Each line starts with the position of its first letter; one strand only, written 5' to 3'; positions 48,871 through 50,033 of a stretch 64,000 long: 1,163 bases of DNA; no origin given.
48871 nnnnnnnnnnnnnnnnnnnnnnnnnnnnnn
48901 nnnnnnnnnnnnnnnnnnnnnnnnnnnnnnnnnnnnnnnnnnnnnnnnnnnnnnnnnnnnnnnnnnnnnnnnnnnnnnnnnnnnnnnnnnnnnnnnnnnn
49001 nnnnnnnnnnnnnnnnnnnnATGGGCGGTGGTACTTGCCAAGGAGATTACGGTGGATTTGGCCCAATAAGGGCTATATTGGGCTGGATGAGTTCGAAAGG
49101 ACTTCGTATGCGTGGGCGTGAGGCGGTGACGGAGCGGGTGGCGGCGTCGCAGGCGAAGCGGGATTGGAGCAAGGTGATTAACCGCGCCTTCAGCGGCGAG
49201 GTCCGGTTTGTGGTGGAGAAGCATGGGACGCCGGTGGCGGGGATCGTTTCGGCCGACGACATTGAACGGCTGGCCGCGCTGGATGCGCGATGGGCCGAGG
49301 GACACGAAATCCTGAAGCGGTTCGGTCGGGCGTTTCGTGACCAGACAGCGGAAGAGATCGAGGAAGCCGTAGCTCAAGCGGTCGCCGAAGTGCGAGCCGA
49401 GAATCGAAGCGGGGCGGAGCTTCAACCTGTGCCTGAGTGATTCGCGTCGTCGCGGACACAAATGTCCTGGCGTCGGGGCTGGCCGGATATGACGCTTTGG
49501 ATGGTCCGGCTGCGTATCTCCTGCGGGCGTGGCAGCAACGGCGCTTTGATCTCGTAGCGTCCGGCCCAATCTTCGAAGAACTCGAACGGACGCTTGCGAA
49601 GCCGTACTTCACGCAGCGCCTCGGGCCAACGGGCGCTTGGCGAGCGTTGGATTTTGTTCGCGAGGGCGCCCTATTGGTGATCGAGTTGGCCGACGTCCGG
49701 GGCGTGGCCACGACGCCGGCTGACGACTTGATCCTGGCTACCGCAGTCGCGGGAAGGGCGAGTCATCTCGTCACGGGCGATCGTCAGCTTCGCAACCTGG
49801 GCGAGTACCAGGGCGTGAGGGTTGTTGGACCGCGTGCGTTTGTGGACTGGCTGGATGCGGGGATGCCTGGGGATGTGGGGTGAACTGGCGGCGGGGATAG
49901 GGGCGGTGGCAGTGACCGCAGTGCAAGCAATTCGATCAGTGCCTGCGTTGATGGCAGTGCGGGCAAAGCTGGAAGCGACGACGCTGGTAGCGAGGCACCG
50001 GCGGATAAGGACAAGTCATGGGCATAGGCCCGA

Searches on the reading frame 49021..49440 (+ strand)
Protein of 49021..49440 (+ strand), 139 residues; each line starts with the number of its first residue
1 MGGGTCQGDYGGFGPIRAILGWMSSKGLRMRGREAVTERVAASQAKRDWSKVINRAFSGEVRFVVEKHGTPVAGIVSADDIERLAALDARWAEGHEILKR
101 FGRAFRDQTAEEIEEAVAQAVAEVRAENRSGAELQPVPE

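Call 71: search_protein_families(library=pfam, proteins=[window:49021-49440:+], max_evalue=0.01)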
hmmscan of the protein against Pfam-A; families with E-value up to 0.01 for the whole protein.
window:49021-49440:+ (139 aa): 1 family
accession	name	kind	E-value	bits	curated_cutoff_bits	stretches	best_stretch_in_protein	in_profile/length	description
PF02604.26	PhdYeFM_antitox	-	1.4e-07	31.6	29.8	1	41-88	5-51/74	Antitoxin Phd_YefM, type II toxin-antitoxin system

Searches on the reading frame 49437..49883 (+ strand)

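Call 71: search_protein_families(library=pfam, proteins=[window:49437-49883:+], max_evalue=0.01)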
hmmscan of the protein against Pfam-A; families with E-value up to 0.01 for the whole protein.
window:49437-49883:+ (148 aa): 4 families
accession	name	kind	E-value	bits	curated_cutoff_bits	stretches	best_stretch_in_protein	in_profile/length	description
PF13470.12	PIN_3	-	7.7e-15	56.2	27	1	3-116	1-114/115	PIN domain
PF24109.1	DUF7384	-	1.4e-05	25.6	27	1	3-140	6-132/153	Family of unknown function (DUF7384)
PF01850.27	PIN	-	0.00023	22.2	23.6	1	5-122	2-118/120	PIN domain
PF18477.7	PIN_9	-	0.0084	16.8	26.3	0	79-131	57-112/116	PIN like domain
